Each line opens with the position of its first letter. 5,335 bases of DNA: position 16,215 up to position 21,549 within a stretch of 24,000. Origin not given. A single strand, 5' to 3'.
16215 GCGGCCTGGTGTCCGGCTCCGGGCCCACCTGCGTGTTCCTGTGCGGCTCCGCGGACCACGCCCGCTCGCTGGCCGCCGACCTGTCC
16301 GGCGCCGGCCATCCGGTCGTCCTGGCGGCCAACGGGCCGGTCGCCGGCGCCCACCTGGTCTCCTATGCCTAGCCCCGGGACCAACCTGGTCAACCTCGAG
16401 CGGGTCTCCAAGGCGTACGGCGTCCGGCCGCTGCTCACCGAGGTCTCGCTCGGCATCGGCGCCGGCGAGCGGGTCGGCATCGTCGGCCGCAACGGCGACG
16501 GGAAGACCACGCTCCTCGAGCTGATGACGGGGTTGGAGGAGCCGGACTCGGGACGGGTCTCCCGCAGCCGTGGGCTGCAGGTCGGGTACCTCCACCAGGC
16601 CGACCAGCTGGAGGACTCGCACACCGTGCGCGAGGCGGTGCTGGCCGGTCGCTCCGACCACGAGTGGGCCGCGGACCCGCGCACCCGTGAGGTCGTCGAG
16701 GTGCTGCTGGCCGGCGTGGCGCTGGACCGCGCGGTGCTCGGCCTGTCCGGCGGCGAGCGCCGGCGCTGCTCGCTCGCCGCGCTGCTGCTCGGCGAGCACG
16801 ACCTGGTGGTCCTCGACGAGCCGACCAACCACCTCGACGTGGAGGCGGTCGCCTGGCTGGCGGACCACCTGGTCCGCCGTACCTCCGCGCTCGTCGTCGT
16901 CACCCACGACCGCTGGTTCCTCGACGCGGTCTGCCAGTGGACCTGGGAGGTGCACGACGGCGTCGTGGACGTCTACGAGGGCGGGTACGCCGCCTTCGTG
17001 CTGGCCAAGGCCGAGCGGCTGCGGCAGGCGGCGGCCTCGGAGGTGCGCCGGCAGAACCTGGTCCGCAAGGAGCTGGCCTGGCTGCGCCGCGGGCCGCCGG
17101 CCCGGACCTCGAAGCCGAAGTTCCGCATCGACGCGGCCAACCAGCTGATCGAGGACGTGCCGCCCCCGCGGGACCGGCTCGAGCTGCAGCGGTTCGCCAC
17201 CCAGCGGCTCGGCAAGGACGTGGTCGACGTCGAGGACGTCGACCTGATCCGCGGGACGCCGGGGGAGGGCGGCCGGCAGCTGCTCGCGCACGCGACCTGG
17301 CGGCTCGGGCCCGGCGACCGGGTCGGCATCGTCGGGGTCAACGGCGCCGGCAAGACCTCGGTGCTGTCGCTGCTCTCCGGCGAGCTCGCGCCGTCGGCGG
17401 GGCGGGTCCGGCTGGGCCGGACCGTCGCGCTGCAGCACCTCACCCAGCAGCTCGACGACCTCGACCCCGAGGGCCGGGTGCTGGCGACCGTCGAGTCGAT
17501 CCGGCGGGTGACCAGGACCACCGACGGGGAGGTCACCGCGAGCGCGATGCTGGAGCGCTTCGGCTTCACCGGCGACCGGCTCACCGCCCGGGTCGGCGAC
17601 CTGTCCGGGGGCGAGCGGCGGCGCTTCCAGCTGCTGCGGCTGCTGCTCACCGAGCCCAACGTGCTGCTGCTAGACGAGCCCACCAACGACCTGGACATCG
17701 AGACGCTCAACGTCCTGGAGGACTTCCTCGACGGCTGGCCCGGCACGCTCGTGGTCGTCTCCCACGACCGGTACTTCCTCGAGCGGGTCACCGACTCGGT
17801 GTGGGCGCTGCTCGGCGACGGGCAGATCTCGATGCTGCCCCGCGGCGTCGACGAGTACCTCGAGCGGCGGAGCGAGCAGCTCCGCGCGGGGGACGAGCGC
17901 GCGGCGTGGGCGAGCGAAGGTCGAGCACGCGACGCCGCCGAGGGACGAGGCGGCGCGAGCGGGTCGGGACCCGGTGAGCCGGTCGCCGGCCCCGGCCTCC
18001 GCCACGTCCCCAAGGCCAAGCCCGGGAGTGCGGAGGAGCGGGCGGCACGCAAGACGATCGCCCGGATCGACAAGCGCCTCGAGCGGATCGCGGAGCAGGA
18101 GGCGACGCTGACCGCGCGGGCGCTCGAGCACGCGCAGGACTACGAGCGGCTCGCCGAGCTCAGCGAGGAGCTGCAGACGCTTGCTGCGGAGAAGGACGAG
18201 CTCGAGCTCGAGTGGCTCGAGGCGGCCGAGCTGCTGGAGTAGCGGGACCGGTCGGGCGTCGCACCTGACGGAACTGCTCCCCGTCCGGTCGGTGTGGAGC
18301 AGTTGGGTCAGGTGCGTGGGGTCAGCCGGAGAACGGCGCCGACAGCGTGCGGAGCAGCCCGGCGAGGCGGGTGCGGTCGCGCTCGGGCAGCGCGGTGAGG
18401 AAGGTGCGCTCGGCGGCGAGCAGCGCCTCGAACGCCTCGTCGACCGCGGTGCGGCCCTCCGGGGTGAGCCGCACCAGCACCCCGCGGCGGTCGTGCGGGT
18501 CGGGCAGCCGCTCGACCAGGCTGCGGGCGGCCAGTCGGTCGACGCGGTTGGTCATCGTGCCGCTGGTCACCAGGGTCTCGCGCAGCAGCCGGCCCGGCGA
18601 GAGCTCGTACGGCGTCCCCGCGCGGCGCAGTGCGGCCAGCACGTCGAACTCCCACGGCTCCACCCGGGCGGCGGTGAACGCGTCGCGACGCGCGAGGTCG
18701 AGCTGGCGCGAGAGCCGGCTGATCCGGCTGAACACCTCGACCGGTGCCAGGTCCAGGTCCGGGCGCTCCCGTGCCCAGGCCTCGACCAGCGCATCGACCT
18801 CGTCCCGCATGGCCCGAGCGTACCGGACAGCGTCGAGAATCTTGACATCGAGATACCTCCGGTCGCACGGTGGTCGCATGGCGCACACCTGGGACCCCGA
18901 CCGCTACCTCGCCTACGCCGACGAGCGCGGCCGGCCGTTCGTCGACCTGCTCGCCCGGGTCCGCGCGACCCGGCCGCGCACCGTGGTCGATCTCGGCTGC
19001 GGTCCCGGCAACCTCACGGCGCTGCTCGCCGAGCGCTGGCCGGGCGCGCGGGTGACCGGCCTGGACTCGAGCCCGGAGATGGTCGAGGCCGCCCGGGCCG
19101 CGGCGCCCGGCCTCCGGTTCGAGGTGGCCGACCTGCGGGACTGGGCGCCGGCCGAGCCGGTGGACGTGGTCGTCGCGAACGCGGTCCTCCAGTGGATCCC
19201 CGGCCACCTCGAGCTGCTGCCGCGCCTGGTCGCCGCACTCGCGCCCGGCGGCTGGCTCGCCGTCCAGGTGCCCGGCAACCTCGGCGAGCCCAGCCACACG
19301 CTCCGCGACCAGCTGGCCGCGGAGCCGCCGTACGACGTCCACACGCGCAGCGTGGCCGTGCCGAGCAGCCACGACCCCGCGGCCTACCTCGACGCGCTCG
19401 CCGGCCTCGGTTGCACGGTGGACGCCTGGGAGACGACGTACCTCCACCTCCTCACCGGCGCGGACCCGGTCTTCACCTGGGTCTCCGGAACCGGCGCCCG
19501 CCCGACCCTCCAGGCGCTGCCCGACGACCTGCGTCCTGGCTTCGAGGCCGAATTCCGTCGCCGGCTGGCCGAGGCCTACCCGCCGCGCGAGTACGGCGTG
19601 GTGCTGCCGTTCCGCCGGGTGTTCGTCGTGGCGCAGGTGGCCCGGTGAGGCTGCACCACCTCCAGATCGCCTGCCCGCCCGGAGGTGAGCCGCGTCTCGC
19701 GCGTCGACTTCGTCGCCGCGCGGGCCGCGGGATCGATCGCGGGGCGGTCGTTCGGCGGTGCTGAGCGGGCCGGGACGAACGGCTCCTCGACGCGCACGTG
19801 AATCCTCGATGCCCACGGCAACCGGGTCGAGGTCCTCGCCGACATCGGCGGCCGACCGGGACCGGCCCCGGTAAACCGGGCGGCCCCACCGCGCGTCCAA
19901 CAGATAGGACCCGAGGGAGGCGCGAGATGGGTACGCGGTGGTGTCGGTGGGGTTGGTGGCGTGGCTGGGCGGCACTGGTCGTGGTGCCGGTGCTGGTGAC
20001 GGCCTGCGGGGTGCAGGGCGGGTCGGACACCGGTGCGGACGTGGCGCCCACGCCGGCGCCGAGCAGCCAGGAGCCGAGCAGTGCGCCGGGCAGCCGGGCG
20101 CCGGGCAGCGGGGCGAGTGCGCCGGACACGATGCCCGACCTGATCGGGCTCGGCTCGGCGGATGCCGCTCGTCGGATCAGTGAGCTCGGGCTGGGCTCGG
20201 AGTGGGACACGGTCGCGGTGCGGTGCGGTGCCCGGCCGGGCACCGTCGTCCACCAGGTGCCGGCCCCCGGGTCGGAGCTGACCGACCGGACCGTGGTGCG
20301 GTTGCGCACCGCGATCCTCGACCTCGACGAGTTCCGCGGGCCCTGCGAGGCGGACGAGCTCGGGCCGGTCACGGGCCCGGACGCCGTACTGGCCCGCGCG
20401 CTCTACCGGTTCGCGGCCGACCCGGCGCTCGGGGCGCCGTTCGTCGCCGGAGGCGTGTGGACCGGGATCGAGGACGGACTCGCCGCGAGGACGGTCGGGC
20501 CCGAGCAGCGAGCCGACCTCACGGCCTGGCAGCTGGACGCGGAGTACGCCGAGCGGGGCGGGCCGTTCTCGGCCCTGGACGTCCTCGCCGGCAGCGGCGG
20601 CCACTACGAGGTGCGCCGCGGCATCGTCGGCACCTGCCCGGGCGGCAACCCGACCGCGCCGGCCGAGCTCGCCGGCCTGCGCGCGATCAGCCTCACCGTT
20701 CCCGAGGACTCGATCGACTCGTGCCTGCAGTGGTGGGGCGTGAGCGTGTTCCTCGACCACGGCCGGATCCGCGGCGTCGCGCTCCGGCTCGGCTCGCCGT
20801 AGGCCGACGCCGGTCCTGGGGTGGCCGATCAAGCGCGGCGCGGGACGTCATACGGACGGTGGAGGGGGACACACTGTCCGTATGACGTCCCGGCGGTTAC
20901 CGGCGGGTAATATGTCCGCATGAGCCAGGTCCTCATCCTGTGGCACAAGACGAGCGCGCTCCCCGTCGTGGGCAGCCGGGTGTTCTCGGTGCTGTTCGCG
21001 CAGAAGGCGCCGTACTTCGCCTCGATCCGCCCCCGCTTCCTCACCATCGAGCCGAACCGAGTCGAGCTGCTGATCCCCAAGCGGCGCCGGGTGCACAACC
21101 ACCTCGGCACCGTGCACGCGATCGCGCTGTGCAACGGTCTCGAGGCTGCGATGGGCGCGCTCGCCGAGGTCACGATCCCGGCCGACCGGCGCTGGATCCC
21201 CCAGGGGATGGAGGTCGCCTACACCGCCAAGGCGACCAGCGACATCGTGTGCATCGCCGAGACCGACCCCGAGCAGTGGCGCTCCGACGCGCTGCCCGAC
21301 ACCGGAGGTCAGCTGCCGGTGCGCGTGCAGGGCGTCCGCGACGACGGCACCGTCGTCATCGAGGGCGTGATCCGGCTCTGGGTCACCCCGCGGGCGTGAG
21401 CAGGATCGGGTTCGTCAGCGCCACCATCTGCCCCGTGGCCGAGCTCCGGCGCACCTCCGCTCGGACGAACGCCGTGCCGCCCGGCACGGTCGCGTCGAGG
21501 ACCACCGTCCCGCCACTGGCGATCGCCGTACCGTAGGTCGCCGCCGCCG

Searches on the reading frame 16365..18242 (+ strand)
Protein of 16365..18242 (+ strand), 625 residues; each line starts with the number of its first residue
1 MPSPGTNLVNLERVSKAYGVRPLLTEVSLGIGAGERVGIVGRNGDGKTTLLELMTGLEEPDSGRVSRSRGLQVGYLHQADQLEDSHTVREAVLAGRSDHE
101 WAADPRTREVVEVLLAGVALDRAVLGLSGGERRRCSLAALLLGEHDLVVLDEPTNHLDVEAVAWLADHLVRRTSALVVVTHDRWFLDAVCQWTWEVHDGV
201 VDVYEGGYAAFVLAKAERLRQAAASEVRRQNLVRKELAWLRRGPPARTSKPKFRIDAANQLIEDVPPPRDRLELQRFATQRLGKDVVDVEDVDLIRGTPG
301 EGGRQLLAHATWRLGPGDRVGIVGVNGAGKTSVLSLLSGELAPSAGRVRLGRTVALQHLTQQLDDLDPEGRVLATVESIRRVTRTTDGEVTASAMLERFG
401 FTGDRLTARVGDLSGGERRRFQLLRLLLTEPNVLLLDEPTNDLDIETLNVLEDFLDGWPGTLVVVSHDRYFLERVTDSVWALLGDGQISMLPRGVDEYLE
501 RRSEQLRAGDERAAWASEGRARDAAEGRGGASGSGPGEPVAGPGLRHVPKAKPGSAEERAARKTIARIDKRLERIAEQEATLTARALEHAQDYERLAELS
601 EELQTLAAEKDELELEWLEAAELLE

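Call 60: search_protein_families(library=pfam, proteins=[window:16365-18242:+], max_evalue=0.00001)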
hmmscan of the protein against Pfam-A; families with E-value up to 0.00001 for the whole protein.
window:16365-18242:+ (625 aa): 5 families
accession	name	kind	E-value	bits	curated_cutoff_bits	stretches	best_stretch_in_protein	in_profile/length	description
PF00005.33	ABC_tran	-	5.4e-51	173.2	25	2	24-155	1-137/137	ABC transporter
PF13304.12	AAA_21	-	1.9e-11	45.1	27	0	127-182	238-299/304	AAA domain, putative AbiEii toxin, Type IV TA system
PF12848.13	ABC_tran_Xtn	-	9.5e-09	35.7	25.9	1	194-270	1-78/85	ABC transporter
PF02463.25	SMC_N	-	2.1e-07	31.1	40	0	87-186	99-202/220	RecF/RecN/SMC N terminal domain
PF13476.12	AAA_23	-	2.5e-06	28.7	27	0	39-55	24-40/201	AAA domain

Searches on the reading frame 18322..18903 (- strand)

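Call 60: search_protein_families(library=pfam, proteins=[window:18322-18903:-], max_evalue=0.00001)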
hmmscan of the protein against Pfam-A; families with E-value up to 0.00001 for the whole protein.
window:18322-18903:- (193 aa): 2 families
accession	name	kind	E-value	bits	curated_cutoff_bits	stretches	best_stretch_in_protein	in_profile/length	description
PF12802.13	MarR_2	-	2.7e-13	50.3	27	1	82-140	4-60/61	MarR family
PF01047.28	MarR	-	1.9e-07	31.3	24.6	1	85-142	5-59/59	MarR family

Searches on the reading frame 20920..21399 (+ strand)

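Call 60: search_protein_families(library=pfam, proteins=[window:20920-21399:+], max_evalue=0.00001)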
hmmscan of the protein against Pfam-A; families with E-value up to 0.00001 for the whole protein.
window:20920-21399:+ (159 aa): 1 family
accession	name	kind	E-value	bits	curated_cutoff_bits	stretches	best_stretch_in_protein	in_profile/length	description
PF14539.12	DUF4442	-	9e-52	175.2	25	1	18-155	1-132/132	Domain of unknown function (DUF4442)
